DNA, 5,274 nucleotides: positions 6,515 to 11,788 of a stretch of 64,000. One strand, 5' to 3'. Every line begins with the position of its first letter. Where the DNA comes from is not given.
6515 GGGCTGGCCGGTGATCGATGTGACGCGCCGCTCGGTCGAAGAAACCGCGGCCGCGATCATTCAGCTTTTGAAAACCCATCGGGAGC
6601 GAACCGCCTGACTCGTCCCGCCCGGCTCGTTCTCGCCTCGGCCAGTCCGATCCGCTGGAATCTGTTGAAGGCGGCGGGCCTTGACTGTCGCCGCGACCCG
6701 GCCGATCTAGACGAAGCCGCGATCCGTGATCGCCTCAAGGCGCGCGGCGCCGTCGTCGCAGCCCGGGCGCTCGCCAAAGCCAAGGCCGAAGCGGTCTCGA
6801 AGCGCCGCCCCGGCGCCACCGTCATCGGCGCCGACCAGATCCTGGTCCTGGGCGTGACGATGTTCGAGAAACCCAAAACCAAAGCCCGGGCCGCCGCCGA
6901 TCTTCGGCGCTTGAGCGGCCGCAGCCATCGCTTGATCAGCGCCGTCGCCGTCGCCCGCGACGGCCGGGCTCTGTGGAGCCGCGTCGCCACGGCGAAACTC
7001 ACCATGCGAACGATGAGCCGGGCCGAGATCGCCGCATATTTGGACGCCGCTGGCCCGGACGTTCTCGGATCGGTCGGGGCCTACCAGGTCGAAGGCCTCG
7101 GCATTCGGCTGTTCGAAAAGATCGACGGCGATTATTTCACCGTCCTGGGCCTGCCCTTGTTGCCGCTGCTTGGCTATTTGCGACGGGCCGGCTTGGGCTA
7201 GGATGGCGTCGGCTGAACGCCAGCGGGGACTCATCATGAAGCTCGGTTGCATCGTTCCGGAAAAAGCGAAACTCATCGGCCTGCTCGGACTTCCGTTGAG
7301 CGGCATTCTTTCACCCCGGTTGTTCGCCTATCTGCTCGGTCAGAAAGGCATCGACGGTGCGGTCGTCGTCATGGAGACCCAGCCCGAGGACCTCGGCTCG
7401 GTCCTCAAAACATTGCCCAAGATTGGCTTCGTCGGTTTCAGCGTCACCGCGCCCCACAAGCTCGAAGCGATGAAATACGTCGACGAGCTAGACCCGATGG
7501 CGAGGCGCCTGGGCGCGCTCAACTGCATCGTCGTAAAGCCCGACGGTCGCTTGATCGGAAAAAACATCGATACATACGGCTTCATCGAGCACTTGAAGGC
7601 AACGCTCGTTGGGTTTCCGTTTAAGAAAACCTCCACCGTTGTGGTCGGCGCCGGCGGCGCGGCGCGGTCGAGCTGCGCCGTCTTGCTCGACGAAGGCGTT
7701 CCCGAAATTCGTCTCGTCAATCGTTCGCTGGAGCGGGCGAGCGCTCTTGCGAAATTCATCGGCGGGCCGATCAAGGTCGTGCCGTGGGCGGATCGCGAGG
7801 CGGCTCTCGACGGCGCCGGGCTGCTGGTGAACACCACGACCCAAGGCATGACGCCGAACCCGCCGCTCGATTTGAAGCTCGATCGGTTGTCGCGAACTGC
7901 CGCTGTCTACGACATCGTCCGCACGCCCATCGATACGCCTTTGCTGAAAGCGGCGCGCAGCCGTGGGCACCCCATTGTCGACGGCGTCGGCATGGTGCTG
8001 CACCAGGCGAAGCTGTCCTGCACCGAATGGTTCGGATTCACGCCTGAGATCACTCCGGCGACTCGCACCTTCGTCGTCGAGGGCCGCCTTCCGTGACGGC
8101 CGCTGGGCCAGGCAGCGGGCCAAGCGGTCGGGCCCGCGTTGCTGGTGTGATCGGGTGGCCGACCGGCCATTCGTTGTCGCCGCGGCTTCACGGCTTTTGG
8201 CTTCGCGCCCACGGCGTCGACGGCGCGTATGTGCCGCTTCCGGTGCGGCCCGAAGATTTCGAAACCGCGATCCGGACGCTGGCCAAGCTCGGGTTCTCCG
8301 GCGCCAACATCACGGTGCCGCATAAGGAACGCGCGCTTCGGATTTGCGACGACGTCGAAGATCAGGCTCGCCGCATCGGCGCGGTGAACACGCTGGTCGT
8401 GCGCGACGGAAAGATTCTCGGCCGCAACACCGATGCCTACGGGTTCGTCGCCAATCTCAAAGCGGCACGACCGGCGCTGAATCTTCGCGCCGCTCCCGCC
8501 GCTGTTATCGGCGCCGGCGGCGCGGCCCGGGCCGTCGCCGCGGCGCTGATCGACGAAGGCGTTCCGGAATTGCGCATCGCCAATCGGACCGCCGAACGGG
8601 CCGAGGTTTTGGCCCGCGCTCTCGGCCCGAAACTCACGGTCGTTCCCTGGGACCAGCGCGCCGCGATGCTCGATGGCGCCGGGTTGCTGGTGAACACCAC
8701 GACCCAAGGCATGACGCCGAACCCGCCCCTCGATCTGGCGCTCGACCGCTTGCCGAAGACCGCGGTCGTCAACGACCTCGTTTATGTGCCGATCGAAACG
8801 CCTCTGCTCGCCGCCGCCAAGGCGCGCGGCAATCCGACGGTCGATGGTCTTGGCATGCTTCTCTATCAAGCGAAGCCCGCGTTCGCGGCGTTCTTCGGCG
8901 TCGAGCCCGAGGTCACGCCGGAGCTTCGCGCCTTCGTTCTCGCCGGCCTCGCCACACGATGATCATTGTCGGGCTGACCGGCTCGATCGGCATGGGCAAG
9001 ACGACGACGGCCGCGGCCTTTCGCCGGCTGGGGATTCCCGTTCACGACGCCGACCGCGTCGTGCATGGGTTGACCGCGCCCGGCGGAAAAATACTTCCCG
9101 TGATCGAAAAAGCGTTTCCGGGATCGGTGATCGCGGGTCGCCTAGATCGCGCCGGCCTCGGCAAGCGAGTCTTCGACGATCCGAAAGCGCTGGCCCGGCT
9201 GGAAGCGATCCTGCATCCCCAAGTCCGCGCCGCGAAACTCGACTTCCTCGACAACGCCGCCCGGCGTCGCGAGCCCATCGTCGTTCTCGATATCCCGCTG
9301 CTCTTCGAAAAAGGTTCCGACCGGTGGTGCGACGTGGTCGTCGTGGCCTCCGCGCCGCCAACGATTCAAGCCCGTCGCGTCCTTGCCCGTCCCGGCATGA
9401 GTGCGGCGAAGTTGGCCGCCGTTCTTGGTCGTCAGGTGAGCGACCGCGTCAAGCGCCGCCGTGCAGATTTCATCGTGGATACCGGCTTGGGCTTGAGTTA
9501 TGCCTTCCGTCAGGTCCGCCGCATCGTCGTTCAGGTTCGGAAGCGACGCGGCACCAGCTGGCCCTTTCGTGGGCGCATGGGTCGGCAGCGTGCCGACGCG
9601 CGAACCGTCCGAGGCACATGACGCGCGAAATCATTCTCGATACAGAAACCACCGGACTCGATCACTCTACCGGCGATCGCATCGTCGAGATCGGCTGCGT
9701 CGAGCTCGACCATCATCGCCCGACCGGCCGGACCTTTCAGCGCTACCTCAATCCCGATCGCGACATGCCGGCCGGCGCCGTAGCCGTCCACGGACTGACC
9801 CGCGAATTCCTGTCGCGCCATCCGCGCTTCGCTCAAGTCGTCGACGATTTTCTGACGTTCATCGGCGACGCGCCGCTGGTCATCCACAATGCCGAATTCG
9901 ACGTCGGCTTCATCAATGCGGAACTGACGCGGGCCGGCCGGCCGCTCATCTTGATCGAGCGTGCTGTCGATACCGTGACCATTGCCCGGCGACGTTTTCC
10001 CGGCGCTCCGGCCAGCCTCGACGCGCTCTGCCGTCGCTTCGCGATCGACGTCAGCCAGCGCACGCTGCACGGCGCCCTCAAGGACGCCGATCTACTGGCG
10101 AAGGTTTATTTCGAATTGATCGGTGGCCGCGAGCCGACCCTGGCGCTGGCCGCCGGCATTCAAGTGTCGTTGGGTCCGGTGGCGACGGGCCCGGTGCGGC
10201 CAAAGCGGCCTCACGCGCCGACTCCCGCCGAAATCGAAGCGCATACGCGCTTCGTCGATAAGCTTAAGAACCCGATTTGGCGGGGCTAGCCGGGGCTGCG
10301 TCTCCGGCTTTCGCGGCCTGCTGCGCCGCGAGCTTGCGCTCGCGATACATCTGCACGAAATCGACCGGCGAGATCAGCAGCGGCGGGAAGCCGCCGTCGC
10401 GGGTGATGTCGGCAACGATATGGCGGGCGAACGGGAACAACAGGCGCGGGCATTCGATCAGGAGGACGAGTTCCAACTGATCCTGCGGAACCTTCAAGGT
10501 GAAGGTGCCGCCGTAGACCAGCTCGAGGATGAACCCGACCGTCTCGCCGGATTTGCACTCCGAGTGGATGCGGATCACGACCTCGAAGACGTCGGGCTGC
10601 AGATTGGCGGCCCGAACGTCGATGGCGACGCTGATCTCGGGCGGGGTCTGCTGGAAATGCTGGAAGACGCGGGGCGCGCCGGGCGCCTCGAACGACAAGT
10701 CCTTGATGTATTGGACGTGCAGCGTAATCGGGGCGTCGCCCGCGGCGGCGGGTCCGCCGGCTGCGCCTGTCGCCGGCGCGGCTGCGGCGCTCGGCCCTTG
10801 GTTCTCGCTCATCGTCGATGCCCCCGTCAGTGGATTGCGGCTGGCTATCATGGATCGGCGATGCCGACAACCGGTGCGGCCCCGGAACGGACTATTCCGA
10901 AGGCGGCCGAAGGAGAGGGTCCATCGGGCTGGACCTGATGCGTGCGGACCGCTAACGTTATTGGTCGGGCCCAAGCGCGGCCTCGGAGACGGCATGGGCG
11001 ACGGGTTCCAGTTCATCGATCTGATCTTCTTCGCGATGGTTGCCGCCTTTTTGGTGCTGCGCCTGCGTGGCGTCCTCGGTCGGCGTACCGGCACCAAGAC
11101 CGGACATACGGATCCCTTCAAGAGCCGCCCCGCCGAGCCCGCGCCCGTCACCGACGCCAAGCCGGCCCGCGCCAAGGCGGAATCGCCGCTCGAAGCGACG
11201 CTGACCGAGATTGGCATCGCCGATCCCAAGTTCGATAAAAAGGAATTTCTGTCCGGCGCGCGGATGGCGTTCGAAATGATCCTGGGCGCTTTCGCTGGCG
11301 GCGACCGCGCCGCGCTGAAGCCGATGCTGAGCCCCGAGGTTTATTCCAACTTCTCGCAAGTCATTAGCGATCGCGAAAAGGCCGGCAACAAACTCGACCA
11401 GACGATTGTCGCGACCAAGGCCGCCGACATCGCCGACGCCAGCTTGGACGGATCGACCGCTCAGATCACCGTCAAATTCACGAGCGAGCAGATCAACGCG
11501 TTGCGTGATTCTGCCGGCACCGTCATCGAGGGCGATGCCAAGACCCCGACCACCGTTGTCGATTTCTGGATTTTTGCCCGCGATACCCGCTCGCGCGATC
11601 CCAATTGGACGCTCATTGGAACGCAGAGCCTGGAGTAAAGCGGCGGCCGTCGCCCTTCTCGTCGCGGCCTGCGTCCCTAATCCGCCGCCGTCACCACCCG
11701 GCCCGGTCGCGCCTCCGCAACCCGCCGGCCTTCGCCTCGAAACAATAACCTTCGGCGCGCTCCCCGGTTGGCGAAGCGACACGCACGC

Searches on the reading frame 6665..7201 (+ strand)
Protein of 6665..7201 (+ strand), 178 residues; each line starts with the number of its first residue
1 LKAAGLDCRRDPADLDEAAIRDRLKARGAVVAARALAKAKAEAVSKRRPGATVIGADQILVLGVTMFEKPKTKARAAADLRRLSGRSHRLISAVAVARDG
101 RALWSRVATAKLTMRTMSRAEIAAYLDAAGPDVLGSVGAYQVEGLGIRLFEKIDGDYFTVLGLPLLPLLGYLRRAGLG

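Call 4: search_protein_families(library=pfam, proteins=[window:6665-7201:+])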
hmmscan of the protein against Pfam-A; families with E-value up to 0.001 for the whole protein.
window:6665-7201:+ (178 aa): 1 family
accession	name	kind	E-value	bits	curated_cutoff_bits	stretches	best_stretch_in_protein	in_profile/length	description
PF02545.19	Maf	-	4e-40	137.9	27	1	3-174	17-186/187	Maf-like protein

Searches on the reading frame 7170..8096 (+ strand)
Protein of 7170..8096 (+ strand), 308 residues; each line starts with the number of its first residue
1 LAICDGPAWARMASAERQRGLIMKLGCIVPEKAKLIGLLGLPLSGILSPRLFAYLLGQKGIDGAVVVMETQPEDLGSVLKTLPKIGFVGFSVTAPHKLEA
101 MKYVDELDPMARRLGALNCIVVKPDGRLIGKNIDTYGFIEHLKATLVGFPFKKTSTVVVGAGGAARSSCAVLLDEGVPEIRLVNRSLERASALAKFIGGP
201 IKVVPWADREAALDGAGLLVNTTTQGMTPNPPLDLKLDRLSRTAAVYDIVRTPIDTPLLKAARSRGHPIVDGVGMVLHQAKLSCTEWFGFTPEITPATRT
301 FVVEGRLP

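Call 4: search_protein_families(library=pfam, proteins=[window:7170-8096:+])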
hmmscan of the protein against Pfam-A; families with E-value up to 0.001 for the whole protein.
window:7170-8096:+ (308 aa): 2 families
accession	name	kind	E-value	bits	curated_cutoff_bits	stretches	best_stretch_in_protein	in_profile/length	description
PF08501.16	Shikimate_dh_N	-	7.9e-19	68.1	27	1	38-120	1-83/83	Shikimate dehydrogenase substrate binding domain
PF01488.26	Shikimate_DH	-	1.2e-07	32.4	24.3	1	151-223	10-83/138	Shikimate / quinate 5-dehydrogenase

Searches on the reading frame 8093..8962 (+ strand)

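Call 4: search_protein_families(library=pfam, proteins=[window:8093-8962:+])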
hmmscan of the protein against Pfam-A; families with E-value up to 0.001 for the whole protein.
window:8093-8962:+ (289 aa): 4 families
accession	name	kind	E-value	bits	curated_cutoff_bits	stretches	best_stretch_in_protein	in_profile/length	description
PF08501.16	Shikimate_dh_N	-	2e-26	92.5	27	1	19-101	1-83/83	Shikimate dehydrogenase substrate binding domain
PF01488.26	Shikimate_DH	-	1.7e-09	38.3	24.3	1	130-203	9-83/138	Shikimate / quinate 5-dehydrogenase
PF18317.6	SDH_C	-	0.0001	22.4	25.8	1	252-274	1-23/31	Shikimate 5'-dehydrogenase C-terminal domain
PF03807.23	F420_oxidored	-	0.00011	23.1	21.6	1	137-185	3-52/94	NADP oxidoreductase coenzyme F420-dependent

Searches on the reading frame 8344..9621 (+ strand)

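Call 13: search_protein_families(library=pfam, proteins=[window:8344-9621:+])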
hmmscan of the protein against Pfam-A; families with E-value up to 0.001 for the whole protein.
window:8344-9621:+ (425 aa): 1 family
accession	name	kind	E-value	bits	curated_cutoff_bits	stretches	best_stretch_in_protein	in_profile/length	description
PF01121.26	CoaE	-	8.5e-42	143.3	27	1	207-379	1-173/180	Dephospho-CoA kinase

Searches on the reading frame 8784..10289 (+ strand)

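Call 4: search_protein_families(library=pfam, proteins=[window:8784-10289:+])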
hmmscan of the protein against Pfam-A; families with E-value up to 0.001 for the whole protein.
window:8784-10289:+ (501 aa): 1 family
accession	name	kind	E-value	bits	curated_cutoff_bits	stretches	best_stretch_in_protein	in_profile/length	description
PF00929.31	RNase_T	-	1.1e-34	120.8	24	1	283-442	1-164/164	Exonuclease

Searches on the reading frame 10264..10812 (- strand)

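Call 74: search_protein_families(library=pfam, proteins=[window:10264-10812:-], max_evalue=0.01)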
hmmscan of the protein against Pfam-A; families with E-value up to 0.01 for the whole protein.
window:10264-10812:- (182 aa): 1 family
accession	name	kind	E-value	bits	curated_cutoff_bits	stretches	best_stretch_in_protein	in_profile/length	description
PF02556.19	SecB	-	1.7e-45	154.9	26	1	28-160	7-138/141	Preprotein translocase subunit SecB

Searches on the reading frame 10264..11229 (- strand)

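Call 13: search_protein_families(library=pfam, proteins=[window:10264-11229:-])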
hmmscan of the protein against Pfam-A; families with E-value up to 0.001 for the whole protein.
window:10264-11229:- (321 aa): 1 family
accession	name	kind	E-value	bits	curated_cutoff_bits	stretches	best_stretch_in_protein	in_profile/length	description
PF02556.19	SecB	-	7.2e-45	152.8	26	1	167-299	7-138/141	Preprotein translocase subunit SecB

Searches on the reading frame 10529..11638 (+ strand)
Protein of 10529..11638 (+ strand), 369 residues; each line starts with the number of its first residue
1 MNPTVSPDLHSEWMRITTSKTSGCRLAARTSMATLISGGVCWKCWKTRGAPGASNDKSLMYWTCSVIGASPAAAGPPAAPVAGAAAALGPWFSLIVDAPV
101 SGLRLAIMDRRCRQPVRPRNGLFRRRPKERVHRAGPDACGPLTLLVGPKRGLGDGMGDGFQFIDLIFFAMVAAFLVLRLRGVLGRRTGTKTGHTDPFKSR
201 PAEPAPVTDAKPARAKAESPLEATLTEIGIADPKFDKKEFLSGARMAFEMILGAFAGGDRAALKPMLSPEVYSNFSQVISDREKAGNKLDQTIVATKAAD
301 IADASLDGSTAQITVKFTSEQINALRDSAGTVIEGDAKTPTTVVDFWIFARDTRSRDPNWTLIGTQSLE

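Call 11: search_protein_families(library=pfam, proteins=[window:10529-11638:+])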
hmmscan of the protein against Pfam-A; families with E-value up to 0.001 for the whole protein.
window:10529-11638:+ (369 aa): 1 family
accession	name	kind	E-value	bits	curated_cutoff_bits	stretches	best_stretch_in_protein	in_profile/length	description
PF04280.21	Tim44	-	9.8e-47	159.2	29.6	1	223-366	3-146/147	Tim44-like domain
